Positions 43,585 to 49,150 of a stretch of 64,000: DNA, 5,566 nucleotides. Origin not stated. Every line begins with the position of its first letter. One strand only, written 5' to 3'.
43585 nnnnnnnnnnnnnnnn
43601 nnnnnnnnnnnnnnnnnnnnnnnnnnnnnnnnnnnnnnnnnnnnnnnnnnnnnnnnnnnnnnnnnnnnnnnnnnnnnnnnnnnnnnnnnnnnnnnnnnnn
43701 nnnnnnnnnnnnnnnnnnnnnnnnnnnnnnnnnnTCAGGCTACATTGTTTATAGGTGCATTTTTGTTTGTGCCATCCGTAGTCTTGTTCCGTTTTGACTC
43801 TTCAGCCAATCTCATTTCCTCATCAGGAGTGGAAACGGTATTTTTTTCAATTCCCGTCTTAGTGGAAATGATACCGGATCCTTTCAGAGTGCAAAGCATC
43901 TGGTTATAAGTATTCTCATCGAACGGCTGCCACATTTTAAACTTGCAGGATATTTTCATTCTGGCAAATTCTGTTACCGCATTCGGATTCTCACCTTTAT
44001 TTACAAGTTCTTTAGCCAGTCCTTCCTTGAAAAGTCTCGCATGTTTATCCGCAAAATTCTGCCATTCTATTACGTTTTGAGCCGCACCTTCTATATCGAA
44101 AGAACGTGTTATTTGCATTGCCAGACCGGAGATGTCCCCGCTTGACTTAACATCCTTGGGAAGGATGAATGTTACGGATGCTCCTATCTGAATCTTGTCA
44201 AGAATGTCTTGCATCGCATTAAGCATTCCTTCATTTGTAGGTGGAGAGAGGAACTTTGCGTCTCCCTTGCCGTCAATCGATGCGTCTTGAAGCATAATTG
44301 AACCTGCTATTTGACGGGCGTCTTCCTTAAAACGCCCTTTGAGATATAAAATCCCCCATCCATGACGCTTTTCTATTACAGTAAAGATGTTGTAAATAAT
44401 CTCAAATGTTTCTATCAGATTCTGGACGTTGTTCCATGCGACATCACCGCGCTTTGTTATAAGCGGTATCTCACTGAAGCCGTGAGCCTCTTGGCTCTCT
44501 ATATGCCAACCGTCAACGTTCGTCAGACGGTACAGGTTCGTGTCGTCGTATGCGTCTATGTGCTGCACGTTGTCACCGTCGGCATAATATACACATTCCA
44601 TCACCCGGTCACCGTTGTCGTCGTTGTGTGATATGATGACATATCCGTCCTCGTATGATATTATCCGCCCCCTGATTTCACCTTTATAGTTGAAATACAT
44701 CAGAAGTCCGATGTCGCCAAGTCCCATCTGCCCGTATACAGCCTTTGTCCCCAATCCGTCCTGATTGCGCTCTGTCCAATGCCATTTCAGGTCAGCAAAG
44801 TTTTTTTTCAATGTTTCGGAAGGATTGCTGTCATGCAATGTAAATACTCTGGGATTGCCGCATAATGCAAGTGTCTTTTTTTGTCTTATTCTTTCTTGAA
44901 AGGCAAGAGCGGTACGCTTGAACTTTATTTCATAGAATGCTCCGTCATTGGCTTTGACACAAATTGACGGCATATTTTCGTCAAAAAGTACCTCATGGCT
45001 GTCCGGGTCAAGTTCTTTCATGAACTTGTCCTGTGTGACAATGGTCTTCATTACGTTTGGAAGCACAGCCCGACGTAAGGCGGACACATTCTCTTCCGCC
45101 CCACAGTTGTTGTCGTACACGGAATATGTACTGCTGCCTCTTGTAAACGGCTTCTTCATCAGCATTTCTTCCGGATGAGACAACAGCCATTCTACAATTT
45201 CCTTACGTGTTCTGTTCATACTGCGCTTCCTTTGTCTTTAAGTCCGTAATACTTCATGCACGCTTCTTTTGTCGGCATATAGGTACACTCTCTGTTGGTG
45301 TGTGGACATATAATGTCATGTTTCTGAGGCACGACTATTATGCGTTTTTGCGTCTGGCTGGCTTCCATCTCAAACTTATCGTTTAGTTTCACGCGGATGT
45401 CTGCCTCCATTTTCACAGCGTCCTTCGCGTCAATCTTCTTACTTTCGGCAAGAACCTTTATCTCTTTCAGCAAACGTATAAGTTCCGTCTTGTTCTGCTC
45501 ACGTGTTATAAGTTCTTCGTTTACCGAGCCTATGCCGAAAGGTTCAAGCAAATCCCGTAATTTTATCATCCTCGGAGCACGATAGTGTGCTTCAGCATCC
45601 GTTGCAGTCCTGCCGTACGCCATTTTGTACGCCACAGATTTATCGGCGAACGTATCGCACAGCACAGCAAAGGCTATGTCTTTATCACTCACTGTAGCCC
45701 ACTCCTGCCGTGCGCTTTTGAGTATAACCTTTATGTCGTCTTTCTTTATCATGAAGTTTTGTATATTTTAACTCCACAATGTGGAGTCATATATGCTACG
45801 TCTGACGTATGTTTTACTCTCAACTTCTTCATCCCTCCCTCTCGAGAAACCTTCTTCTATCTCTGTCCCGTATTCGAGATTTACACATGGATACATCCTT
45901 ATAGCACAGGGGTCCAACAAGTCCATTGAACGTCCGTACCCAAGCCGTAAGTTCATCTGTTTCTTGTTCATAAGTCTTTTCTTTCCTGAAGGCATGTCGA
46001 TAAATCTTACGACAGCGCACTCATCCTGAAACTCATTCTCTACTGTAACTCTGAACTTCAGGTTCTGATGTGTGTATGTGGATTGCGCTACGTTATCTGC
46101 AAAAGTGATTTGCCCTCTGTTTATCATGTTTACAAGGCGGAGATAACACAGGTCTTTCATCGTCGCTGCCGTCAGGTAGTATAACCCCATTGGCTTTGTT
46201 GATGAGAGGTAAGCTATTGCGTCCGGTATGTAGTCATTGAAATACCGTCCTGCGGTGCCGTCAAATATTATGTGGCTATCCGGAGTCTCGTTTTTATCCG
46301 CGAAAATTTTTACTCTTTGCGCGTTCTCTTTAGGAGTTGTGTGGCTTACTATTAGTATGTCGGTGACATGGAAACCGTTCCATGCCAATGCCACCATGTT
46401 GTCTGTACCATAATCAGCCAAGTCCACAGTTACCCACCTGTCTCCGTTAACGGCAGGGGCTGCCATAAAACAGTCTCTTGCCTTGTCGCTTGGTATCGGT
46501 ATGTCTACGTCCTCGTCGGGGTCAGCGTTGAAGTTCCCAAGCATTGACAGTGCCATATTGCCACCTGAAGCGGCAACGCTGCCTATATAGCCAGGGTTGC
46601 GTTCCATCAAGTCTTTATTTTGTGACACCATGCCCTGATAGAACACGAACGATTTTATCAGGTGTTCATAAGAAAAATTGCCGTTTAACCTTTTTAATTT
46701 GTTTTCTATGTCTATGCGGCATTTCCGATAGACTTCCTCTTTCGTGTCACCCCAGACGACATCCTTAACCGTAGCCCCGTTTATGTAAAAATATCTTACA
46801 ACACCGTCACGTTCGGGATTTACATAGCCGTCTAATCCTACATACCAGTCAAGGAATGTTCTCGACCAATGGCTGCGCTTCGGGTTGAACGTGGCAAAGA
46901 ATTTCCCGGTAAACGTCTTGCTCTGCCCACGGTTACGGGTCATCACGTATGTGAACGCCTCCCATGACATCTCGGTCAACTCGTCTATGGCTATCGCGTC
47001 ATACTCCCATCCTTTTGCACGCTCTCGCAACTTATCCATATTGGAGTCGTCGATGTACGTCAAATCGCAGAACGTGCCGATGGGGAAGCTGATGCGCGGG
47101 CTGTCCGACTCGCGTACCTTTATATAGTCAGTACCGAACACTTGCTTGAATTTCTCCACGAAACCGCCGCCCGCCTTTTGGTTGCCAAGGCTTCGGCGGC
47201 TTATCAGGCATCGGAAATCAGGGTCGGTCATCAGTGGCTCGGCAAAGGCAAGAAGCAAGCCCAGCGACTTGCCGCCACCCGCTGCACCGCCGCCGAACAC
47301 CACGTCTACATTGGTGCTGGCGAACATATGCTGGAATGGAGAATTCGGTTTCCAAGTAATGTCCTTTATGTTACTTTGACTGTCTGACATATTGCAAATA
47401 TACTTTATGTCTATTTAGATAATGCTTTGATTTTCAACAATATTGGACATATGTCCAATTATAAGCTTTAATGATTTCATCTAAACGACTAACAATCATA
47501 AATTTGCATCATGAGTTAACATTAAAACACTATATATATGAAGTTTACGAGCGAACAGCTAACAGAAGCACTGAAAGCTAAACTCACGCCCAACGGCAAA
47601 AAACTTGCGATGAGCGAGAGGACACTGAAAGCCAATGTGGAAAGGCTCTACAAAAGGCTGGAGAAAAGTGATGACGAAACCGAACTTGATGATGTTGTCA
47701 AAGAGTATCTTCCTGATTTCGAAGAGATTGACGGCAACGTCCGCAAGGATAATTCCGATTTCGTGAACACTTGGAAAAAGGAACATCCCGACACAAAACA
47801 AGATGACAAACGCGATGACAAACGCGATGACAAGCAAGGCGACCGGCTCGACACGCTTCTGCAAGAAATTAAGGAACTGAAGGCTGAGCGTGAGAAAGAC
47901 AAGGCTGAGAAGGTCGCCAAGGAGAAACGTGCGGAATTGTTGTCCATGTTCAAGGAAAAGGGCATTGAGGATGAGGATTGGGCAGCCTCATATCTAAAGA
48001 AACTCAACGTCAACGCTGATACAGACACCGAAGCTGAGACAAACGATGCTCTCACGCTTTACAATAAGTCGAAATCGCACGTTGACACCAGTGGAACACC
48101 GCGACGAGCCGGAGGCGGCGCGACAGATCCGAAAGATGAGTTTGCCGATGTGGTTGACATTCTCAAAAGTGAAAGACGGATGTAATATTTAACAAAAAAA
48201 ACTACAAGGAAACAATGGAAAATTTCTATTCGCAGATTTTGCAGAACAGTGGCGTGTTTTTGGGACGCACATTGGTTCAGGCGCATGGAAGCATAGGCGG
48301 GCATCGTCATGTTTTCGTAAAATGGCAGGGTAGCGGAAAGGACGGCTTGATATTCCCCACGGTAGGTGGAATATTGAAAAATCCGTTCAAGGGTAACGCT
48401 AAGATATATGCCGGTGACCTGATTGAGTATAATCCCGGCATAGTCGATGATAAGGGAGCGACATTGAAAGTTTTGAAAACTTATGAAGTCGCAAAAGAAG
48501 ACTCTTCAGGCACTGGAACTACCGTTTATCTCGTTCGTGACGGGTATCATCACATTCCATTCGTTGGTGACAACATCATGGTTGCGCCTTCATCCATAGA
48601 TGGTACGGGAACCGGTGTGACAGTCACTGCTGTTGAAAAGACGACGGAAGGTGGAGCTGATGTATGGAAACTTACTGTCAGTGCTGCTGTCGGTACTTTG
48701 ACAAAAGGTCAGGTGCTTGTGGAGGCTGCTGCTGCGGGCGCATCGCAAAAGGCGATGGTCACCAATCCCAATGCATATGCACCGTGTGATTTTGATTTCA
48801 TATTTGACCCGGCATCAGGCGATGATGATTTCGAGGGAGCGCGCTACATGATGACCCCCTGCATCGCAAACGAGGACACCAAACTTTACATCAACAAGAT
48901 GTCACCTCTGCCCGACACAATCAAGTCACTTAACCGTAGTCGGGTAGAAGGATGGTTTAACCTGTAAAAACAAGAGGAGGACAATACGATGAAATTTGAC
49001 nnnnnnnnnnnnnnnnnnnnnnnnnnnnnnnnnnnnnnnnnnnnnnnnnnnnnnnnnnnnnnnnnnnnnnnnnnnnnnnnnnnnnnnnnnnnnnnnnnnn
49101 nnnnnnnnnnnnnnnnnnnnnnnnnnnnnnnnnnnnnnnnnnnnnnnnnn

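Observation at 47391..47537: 18-bp perfect palindrome in the divergent terminase/head control region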

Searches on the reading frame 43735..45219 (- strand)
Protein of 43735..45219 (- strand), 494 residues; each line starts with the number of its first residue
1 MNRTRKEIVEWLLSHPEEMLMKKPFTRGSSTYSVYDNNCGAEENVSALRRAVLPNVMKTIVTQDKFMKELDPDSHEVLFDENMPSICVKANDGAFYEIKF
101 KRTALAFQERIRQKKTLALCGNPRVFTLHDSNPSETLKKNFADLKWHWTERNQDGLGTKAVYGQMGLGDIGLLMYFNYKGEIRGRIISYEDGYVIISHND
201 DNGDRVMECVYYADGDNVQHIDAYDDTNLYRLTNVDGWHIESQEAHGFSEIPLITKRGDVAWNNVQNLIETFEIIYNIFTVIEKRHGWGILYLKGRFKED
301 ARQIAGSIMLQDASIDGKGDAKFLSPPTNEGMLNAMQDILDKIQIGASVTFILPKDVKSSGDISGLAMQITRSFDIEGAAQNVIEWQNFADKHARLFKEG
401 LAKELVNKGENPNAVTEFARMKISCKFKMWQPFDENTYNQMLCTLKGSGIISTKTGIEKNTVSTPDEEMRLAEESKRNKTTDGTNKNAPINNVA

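Call 6: search_protein_families(library=pfam, proteins=[window:43735-45219:-], max_evalue=0.01)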
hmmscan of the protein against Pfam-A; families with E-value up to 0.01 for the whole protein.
window:43735-45219:- (494 aa): 1 family
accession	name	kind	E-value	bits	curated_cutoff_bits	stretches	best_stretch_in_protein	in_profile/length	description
PF05133.19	SPP1_portal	-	4e-23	82.5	25.5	1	102-479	42-413/416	Phage portal protein, SPP1 Gp6-like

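Call 7: search_protein_families(library=phrogs, proteins=[window:43735-45219:-], max_evalue=0.001)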
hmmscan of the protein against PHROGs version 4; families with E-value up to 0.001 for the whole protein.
window:43735-45219:- (494 aa): 1 family
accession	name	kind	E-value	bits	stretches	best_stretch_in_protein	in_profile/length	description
phrog_64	-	head and packaging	6.9e-16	58.8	1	119-483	140-504/547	portal protein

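Call 77: find_related_loci(query=window:43735-45219:-, collection=viral_contigs, flank=6000)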
Query window:43735-45219:- (494 aa) in viral_contigs; peptide patterns used: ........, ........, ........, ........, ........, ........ (x = any residue, [..] = any of these).
160 stretches matched a pattern; 145 encode a relative of the query (tblastn E <= 1e-3); the best 80 are kept; 80 distinct loci.
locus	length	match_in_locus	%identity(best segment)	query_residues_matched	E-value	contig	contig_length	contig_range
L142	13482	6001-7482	99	1-494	0e+0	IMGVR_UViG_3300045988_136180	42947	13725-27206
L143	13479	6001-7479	61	1-475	0e+0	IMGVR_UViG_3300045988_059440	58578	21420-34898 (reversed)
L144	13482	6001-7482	61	1-476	0e+0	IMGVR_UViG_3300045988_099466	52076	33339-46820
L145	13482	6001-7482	61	1-476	0e+0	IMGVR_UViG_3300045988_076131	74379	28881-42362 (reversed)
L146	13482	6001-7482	60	1-476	0e+0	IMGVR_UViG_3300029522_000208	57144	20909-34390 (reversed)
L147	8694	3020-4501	61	1-476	0e+0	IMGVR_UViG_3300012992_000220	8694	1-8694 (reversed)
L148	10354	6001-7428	61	2-476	0e+0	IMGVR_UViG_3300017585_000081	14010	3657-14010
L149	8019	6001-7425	61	4-474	0e+0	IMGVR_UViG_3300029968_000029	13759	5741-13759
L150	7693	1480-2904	61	4-474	0e+0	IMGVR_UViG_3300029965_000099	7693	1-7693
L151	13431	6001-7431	61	4-474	0e+0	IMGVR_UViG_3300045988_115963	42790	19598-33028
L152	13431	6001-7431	61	4-474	0e+0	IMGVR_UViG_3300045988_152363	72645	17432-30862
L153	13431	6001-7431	61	4-474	0e+0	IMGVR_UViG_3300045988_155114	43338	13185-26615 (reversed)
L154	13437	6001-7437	59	4-474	0e+0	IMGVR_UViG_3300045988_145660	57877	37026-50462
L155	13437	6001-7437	59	4-476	0e+0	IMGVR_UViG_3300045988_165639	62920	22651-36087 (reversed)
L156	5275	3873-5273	60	4-464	0e+0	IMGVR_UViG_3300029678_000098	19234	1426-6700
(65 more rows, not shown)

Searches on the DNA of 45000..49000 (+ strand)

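Call 5: search_dna_similar(query=window:45000-49000:+, collection=phages, mode=distant)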
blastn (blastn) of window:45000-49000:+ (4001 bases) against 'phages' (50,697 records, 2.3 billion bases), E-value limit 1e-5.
No match.

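Call 63: search_rna_families(source=window, start=47000, end=48000, threshold=evalue, max_evalue=1)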
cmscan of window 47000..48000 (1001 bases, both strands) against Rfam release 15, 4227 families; matches with E-value up to 1: 0.
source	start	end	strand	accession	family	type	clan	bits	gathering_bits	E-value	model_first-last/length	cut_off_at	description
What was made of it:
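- On Intrinsic terminator or structured RNA: No Rfam hit at E<=1 (call 63).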
